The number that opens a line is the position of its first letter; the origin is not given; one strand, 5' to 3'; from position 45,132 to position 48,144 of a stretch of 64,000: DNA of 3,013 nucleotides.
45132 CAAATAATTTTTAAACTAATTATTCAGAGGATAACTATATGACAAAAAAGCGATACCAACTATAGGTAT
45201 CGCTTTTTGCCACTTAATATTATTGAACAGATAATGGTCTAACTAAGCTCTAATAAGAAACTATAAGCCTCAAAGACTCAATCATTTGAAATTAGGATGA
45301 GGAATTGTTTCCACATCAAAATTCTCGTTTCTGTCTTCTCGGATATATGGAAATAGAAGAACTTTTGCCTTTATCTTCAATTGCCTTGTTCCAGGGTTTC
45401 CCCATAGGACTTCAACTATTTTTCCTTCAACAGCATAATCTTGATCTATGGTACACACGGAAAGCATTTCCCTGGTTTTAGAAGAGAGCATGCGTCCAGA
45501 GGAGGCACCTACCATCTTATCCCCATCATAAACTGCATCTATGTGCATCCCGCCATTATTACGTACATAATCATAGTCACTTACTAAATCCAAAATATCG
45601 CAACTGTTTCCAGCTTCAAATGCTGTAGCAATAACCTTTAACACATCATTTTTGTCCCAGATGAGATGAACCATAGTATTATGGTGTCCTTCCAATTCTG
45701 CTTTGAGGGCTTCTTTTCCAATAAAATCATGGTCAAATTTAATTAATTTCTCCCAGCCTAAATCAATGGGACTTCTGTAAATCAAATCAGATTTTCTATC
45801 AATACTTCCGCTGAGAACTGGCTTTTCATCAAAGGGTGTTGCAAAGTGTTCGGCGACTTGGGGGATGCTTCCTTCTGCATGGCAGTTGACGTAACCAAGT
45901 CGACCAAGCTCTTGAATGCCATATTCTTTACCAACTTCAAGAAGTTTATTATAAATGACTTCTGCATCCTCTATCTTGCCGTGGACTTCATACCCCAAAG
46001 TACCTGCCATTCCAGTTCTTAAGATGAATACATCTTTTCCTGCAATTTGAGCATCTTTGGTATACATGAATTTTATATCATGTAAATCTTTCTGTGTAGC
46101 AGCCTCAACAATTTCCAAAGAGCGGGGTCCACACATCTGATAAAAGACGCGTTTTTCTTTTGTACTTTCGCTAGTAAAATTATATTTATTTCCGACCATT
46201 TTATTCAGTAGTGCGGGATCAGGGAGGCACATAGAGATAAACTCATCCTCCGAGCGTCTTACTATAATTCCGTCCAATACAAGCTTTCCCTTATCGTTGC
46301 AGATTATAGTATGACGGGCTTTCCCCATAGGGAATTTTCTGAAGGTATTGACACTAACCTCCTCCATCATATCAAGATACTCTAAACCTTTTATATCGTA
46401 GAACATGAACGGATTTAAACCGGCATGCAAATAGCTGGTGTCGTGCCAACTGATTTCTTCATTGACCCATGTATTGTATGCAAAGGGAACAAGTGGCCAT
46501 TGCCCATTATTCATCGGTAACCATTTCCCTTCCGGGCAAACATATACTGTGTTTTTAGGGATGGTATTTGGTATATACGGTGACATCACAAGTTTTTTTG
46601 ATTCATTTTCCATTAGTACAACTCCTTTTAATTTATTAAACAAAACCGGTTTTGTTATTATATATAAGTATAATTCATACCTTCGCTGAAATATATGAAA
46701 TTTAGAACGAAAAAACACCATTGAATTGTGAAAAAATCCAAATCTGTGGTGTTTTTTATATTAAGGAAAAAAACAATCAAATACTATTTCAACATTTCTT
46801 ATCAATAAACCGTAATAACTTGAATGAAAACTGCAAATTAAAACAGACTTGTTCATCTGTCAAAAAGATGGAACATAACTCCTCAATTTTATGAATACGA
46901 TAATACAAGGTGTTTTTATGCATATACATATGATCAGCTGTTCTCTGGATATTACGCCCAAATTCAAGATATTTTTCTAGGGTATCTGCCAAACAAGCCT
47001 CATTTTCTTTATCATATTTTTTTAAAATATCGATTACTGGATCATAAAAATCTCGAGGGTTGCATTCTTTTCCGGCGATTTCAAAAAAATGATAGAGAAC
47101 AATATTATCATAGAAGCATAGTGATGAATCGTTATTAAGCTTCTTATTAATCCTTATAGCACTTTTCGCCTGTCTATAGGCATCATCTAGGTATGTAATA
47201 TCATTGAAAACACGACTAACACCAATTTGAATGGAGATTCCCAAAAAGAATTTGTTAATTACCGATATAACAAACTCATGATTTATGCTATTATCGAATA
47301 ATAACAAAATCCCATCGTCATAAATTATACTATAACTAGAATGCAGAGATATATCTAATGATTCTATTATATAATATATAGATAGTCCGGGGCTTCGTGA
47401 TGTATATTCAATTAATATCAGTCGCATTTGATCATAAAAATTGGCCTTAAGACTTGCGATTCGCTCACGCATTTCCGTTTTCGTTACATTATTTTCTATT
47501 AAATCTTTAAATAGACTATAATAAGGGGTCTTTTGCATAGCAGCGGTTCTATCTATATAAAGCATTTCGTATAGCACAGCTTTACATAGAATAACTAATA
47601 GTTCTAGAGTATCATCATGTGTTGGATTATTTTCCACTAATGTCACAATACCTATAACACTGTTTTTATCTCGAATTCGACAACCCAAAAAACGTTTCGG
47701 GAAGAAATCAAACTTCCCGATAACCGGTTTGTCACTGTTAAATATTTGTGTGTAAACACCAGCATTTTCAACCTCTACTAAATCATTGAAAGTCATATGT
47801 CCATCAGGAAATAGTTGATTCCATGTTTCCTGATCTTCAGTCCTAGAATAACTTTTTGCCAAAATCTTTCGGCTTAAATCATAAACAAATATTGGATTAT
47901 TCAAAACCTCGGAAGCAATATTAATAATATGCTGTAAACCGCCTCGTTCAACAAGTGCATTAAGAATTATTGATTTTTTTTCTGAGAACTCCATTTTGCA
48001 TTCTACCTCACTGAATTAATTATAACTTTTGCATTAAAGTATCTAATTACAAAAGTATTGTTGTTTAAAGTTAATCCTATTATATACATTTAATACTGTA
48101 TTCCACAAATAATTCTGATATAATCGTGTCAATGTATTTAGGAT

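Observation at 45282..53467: Two long LigM/DesA-like GcvT paralogs flanking a TMADH/DgcA/enoate-reductase-type flavoenzyme: candidate cobalamin-independent demethylation in an anaerobe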

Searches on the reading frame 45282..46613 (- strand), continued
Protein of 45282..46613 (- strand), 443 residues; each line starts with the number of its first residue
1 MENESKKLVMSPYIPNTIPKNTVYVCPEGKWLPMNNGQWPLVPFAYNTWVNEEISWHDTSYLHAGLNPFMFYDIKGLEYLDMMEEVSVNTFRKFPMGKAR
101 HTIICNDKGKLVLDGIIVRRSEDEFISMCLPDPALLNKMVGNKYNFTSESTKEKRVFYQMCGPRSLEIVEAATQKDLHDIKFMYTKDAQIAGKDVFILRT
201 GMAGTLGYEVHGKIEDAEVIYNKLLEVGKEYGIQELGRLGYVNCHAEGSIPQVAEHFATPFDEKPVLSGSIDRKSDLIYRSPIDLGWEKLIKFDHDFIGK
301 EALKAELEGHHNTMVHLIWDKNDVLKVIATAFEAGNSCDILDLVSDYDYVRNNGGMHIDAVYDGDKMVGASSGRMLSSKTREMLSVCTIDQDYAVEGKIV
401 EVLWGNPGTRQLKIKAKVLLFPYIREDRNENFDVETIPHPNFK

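Call 64: search_protein_families(library=pfam, proteins=[L013:4822-5886:+, L013:5891-6691:+, L013:6716-7912:+, L013:11333-11755:+, L013:15249-16040:+, L013:15802-17064:+, L013:20129-20875:+, L017:3860-4969:-, L017:11401-11883:+, L017:1013-1687:-], max_evalue=0.001)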
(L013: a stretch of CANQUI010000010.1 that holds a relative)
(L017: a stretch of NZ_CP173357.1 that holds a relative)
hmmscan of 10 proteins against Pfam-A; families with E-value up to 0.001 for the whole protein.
L013:4822-5886:+ (354 aa): 1 family
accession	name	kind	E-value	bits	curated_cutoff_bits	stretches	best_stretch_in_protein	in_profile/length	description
PF05598.16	DUF772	-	6.2e-10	39.4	23.1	1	63-124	2-64/74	Transposase domain (DUF772)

L013:5891-6691:+ (266 aa): 0 families

L013:6716-7912:+ (398 aa): 1 family
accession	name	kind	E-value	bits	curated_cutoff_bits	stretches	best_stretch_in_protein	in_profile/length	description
PF02595.20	Gly_kinase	-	6.9e-138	460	23.3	1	3-357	1-355/372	Glycerate kinase family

L013:11333-11755:+ (140 aa): 0 families

L013:15249-16040:+ (263 aa): 10 families
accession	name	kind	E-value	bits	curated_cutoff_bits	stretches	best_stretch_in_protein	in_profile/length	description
PF00004.35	AAA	-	3.7e-19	69.9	21.2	1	201-258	1-58/131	ATPase family associated with various cellular activities (AAA)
PF06480.20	FtsH_ext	-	2.6e-06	28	25.5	1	12-99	2-100/103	FtsH Extracellular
PF06068.19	TIP49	-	8.3e-06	25.6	23.8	1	199-235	51-89/347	TIP49 P-loop domain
PF13207.12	AAA_17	-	0.00019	22.2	27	1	204-255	1-51/136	AAA domain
PF01078.27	Mg_chelatase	-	0.00019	21.4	20.3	1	192-219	16-43/207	Magnesium chelatase, subunit ChlI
PF07728.20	AAA_5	-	0.00026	21.4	22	1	201-233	2-35/139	AAA domain (dynein-related subfamily)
PF05496.18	RuvB_N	-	0.00032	20.9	27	0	200-231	35-66/159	Holliday junction DNA helicase RuvB P-loop domain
PF24389.1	ORC-CDC6-like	-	0.00049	19.4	27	1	178-217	14-51/571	ORC-CDC6-like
PF13401.12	AAA_22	-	0.0007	20.4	27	0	201-246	8-50/130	AAA domain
PF13191.12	AAA_16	-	0.00071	20.5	32.6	0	191-223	17-49/167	AAA ATPase domain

L013:15802-17064:+ (420 aa): 3 families
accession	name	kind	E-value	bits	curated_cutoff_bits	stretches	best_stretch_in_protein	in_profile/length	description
PF01434.24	Peptidase_M41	-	2e-57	194.6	29.9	1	231-417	2-191/191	Peptidase family M41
PF00004.35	AAA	-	2.2e-22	80.3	21.2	1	70-149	54-130/131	ATPase family associated with various cellular activities (AAA)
PF17862.7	AAA_lid_3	-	1e-12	47.8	27.2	1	172-216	1-45/45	AAA+ lid domain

L013:20129-20875:+ (248 aa): 10 families
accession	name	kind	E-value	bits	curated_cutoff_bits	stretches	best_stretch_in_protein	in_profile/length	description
PF00037.32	Fer4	-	5.1e-11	42.3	21.1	2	201-220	4-23/24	4Fe-4S binding domain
PF13484.11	Fer4_16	-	1.2e-06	29.6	30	1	178-207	2-31/66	4Fe-4S double cluster binding domain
PF12838.12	Fer4_7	-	1.4e-06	29.1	27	1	177-219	1-52/52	4Fe-4S dicluster domain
PF13187.11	Fer4_9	-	1.9e-06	28.2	27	1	178-219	2-51/52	4Fe-4S dicluster domain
PF12837.12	Fer4_6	-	3.7e-06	27.1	25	1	177-193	8-24/24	4Fe-4S binding domain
PF14697.11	Fer4_21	-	9.7e-06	26.1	35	1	176-217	6-53/59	4Fe-4S dicluster domain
PF13237.11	Fer4_10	-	1.2e-05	25.5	25.5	1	199-238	3-42/53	4Fe-4S dicluster domain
PF12798.12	Fer4_3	-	0.00012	23.1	27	0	205-219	1-15/15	4Fe-4S binding domain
PF12797.12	Fer4_2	-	0.0004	20.6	24.5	0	200-216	5-21/22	4Fe-4S binding domain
PF13183.11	Fer4_8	-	0.001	20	27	0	177-192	4-19/68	4Fe-4S dicluster domain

L017:3860-4969:- (369 aa): 2 families
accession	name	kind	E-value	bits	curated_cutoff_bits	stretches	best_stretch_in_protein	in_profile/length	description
PF00990.26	GGDEF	-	2.4e-37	128.6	23.8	1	197-346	2-161/161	Diguanylate cyclase, GGDEF domain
PF22335.1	Cas10-Cmr2_palm2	-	0.00044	20.8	27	0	227-347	2-132/133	Cas10/Cmr2, second palm domain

L017:11401-11883:+ (160 aa): 1 family
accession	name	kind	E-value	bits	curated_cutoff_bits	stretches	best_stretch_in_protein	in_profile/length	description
PF06699.16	PIG-F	-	0.00038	21.1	24.2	0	36-58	159-181/183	GPI biosynthesis protein family Pig-F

L017:1013-1687:- (224 aa): 5 families
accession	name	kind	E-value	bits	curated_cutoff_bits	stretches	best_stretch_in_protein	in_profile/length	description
PF00027.35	cNMP_binding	-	3.9e-16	59.2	27.5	1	37-124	3-89/89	Cyclic nucleotide-binding domain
PF13545.12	HTH_Crp_2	-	4.8e-11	42.9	27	1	156-217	1-62/70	Crp-like helix-turn-helix domain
PF01325.25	Fe_dep_repress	-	1.9e-06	28.4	26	1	156-211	4-56/60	Iron dependent repressor, N-terminal DNA binding domain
PF12802.13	MarR_2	-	1.1e-05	26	27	1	177-208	19-51/61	MarR family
PF12840.13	HTH_20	-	0.00085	19.7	27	0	181-208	22-49/51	Helix-turn-helix domain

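Call 80: search_protein_representatives(alignment_id=A1)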
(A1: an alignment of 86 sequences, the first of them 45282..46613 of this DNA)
Query: 86 sequences, 450 profile positions. Proteins with E-value up to 0.001 (for the whole library): 8279; up to 1e-10: 3065; up to 1e-30: 383. The best 150 are listed.
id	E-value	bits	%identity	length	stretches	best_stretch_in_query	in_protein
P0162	3.0e-192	655.6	-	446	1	1-448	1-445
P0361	3.3e-163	559.9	-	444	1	29-448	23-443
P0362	4.5e-162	556.1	-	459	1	6-448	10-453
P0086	1.9e-160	550.8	-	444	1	13-447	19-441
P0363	2.1e-154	530.9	-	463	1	5-448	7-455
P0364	3.6e-153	526.8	-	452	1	4-448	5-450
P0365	8.3e-147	505.8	-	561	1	6-448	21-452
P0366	6.0e-146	503.0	-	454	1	38-448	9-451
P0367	4.1e-144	496.9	-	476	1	11-447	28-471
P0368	1.6e-143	495.0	-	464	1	16-448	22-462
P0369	1.2e-142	492.0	-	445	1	35-448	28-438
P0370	3.1e-141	487.4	-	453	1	34-447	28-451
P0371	7.2e-141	486.2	-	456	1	7-447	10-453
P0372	4.1e-140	483.7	-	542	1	22-446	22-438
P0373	4.1e-139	480.4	-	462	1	8-445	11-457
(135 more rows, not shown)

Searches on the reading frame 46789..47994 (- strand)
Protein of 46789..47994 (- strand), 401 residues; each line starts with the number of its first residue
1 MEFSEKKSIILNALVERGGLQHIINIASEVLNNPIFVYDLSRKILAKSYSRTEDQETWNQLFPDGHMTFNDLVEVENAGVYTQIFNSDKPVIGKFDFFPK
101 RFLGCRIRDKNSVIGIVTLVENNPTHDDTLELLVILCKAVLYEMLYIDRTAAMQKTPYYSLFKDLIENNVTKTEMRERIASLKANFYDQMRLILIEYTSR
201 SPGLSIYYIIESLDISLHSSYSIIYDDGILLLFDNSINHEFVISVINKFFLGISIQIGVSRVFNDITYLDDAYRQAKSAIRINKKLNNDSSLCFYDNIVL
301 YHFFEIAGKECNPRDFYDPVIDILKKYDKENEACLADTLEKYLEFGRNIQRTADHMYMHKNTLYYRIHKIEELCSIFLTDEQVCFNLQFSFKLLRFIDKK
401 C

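Call 4: search_protein_families(library=pfam, proteins=[window:46789-47994:-], max_evalue=0.01)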
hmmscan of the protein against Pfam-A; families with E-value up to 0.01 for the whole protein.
window:46789-47994:- (401 aa): 2 families
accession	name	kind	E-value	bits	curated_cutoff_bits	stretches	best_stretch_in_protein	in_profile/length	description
PF13556.12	HTH_30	-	1.1e-18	67.2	27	1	335-392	1-58/59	PucR C-terminal helix-turn-helix domain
PF17853.6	GGDEF_2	-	7e-05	23.5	24.5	1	172-282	6-116/116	GGDEF-like domain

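Call 5: search_protein_families(library=ncbifam, proteins=[window:46789-47994:-], max_evalue=0.01)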
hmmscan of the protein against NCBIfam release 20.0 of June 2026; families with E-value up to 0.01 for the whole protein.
window:46789-47994:- (401 aa): 4 families
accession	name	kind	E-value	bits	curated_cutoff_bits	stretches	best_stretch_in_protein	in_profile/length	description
NF058503.1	SprTransRegAdeR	equivalog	5.3e-21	75.1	700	1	20-393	9-398/403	sporulation transcriptional activator AdeR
NF008550.0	PRK11477.1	equivalog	3.7e-09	35.9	612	1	255-380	246-368/385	CdaR family transcriptional regulator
NF050824.1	TransRegRv1453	equivalog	0.00015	20.7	600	1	324-382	332-389/404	Rv1453 family transcriptional regulator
NF045769.1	TransActPmfR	equivalog_domain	0.0003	19.5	800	1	249-373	324-441/470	transcciptional activator PmfR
